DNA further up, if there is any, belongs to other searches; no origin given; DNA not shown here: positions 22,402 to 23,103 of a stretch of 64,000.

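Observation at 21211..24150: Three-gene signalling module (cyclase-homology/PEGA-like protein, lipoprotein, tail-anchored Hanks kinase) wedged between apbC and metG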

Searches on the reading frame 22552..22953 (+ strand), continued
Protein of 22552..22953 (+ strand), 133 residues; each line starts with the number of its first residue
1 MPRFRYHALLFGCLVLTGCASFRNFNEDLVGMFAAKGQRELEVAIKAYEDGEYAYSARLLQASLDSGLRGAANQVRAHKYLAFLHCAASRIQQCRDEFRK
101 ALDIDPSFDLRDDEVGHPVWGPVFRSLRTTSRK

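Call 61: fold_search(model_id=the predicted structure, library=pdb)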
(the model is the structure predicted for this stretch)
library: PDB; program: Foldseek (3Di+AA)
matches with E <= 10: 1359; with E <= 0.001: 0
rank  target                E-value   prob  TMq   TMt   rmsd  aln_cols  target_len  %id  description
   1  6vfj_B                1.6e-02  1.00  0.49  0.55   4.8        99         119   16  De novo designed icosahedral nanoparticle I53_dn5 (released 2020-08-12)
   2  7obi_B                2.2e-02  1.00  0.50  0.50   4.5        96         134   17  Consensus tetratricopeptide repeat protein type RV4 (released 2022-02-23)
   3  7obi_A                2.6e-02  1.00  0.50  0.49   4.6        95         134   17  Consensus tetratricopeptide repeat protein type RV4 (released 2022-02-23)
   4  4cgv_B                2.6e-02  0.99  0.31  0.32   7.0       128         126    9  First TPR of Spaghetti (RPAP3) bound to HSP90 peptide SRMEEVD (released 2014-05-14)
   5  4cgv_C                2.6e-02  0.99  0.31  0.32   6.9       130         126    9  First TPR of Spaghetti (RPAP3) bound to HSP90 peptide SRMEEVD (released 2014-05-14)
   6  9gzg_A                3.1e-02  1.00  0.50  0.44   5.0        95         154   13  Crystal structure of CTPR4E4 mutant (released 2025-10-15)
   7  2vyi_B                3.1e-02  0.99  0.32  0.34   7.1       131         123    8  Crystal Structure of the TPR domain of Human SGT (released 2008-08-12)
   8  6evm_A                3.3e-02  1.00  0.50  0.68   5.2        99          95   17  Crystal structure of a Pro-9 complexed peptide-substrate-binding domain of human type II collagen prolyl 4-hydroxylase (released 2018-09-12)
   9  1w3b_A                3.4e-02  1.00  0.51  0.19   3.8        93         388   18  The superhelical TPR domain of O-linked GlcNAc transferase reveals structural similarities to importin alpha. (released 2004-09-09)
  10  9qhc_B                3.4e-02  1.00  0.49  0.25   5.7        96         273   16  Crystal structure of 8-repeat CTPR protein with eliminated coordination sites (released 2025-10-22)
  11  7bev_MODEL_1_A        3.4e-02  0.98  0.30  0.31   7.1       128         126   15  NMR structure of an optimized version of the first TPR domain of the human SPAG1 protein (released 2021-03-31)
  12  5a01_A                3.6e-02  1.00  0.54  0.12   4.1        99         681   20  O-GlcNAc transferase from Drososphila melanogaster (released 2016-04-27)
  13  5vif_A                3.8e-02  1.00  0.47  0.10   1.8        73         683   16  Electrophilic probes for deciphering substrate recognition by O-GlcNAc transferase (released 2017-10-18)
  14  4j8e_A                3.8e-02  1.00  0.51  0.57   4.7       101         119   15  Middle domain of Hsc70-interacting protein, crystal form I (released 2013-07-03)
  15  4ga0                  3.8e-02  1.00  0.48  0.45   9.4       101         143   16  Structure of the N-terminal domain of Nup358 (released 2012-09-26)
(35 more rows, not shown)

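Call 65: find_homologous_proteins(query=L012:11800-12288:+, max_evalue=0.001)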
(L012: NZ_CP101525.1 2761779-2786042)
Query L012:11800-12288:+ (162 aa): 87 proteins with E <= 0.001 among 139 candidates.
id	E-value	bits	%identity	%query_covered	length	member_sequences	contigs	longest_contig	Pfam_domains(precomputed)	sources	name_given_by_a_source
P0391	6.9e-102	356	100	100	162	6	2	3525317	-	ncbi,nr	ncbi:TssQ family T6SS-associated lipoprotein [Burkholderia arboris]|nr:TssQ family T6SS-associated l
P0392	4.3e-91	321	91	100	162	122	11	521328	-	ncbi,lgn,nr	ncbi:TssQ family T6SS-associated lipoprotein [Burkholderia cepacia]|nr:TssQ family T6SS-associated l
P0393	1.7e-86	306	86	100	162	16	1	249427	-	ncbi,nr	ncbi:hypothetical protein J2785_005069 [Burkholderia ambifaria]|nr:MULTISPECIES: TssQ family T6SS-as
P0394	1.9e-84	299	85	100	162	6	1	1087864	-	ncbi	-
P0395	2.9e-82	292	83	100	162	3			-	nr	nr:TssQ family T6SS-associated lipoprotein [Burkholderia pseudomultivorans]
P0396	2.4e-71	257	91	79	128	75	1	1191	-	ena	-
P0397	9.1e-71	255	91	79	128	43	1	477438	-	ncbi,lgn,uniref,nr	ncbi:TssQ family T6SS-associated lipoprotein [Burkholderia sp. Bp8998]|uniref:TssQ family T6SS-assoc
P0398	1.7e-70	254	91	79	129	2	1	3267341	-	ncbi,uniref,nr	ncbi:TssQ family T6SS-associated lipoprotein [Burkholderia cepacia]|uniref:TssQ family T6SS-associat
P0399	5.6e-70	252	90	79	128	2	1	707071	-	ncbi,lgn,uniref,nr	ncbi:type VI secretion protein [Burkholderia sp. Bp9031]|uniref:TssQ family T6SS-associated lipoprot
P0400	1.4e-69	251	88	79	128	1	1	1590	-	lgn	-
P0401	6.4e-69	249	88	79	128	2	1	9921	-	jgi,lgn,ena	-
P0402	1.0e-68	248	88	79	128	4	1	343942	-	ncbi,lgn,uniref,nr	ncbi:TssQ family T6SS-associated lipoprotein [Burkholderia anthina]|uniref:TssQ family T6SS-associat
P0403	2.6e-68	247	88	79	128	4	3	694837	-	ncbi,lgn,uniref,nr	ncbi:TssQ family T6SS-associated lipoprotein [Burkholderia anthina]|uniref:TssQ family T6SS-associat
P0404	5.2e-68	246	88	79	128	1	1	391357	-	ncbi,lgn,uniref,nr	ncbi:TssQ family T6SS-associated lipoprotein [Burkholderia ambifaria]|uniref:TssQ family T6SS-associ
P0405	9.7e-68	245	87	79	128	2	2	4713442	-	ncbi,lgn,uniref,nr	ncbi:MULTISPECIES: TssQ family T6SS-associated lipoprotein [Burkholderia]|uniref:TssQ family T6SS-as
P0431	6.4e-55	203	76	79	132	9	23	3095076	-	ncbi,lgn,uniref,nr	ncbi:TssQ family T6SS-associated lipoprotein [Burkholderia thailandensis]|uniref:Lipoprotein n=1 Tax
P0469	7.8e-31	125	52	77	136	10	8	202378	-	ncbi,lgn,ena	-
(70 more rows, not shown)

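Call 66: find_encoding_contigs(protein=P0431, flank=10000, max_places=1)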
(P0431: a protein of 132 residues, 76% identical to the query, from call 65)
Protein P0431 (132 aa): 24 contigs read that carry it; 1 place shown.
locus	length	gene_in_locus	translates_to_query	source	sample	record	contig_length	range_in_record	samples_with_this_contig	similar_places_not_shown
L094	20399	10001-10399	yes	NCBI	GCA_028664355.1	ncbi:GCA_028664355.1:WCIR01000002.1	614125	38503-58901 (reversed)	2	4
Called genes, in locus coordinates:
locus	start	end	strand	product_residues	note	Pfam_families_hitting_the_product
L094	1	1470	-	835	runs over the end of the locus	PF00069:Pkinase, PF07714:PK_Tyr_Ser-Thr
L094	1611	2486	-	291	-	PF09867:TagF_N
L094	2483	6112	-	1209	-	PF14331:IcmF-related_N, PF06761:IcmF-related, PF06744:IcmF_C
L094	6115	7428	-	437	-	PF09850:DotU, PF00691:OmpA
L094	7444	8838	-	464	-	PF05936:T6SS_VasE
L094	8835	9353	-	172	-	PF12790:T6SS-SciN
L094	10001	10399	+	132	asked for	-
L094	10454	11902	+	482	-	PF16697:Yop-YscD_cpl (weak), PF00498:FHA, PF20232:T6SS_FHA_C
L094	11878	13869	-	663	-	PF12969:DUF3857, PF01841:Transglut_core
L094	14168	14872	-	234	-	PF00106:adh_short, PF13561:adh_short_C2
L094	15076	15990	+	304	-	PF00126:HTH_1, PF03466:LysR_substrate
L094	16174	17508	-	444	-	PF00291:PALP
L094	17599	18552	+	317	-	PF00126:HTH_1, PF03466:LysR_substrate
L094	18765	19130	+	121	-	PF03466:LysR_substrate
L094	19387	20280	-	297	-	PF00126:HTH_1, PF03466:LysR_substrate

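Call 67: find_encoding_contigs(protein=P0469, flank=10000, max_places=1)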
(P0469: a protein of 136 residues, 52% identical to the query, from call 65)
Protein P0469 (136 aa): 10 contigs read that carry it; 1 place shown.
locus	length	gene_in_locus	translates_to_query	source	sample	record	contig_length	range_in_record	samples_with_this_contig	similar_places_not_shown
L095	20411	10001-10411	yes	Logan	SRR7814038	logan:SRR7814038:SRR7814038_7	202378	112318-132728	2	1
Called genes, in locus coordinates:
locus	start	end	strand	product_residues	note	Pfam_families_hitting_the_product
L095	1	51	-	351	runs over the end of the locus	PF06812:ImpA_N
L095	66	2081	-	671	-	PF00069:Pkinase, PF07714:PK_Tyr_Ser-Thr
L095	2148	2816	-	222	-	PF09867:TagF_N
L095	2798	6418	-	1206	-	PF14331:IcmF-related_N, PF06761:IcmF-related, PF06744:IcmF_C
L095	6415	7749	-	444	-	PF09850:DotU, PF00691:OmpA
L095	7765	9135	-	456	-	PF05936:T6SS_VasE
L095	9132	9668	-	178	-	PF12790:T6SS-SciN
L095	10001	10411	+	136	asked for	-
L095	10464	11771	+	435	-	PF00498:FHA, PF16697:Yop-YscD_cpl (weak), PF20232:T6SS_FHA_C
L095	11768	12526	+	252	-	PF13672:PP2C_2, PF07228:SpoIIE (faint)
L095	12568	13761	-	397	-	PF00155:Aminotran_1_2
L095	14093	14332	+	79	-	-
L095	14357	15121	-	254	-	PF00027:cNMP_binding, PF13545:HTH_Crp_2, PF00325:Crp (weak)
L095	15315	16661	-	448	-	PF00672:HAMP (weak), PF00512:HisKA (weak), PF02518:HATPase_c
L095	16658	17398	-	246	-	PF00072:Response_reg, PF00486:Trans_reg_C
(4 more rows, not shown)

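Call 74: search_protein_families(library=padloc, proteins=[window:22552-22953:+], max_evalue=0.001)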
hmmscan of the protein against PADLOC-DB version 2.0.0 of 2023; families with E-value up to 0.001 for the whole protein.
window:22552-22953:+ (133 aa): 0 families
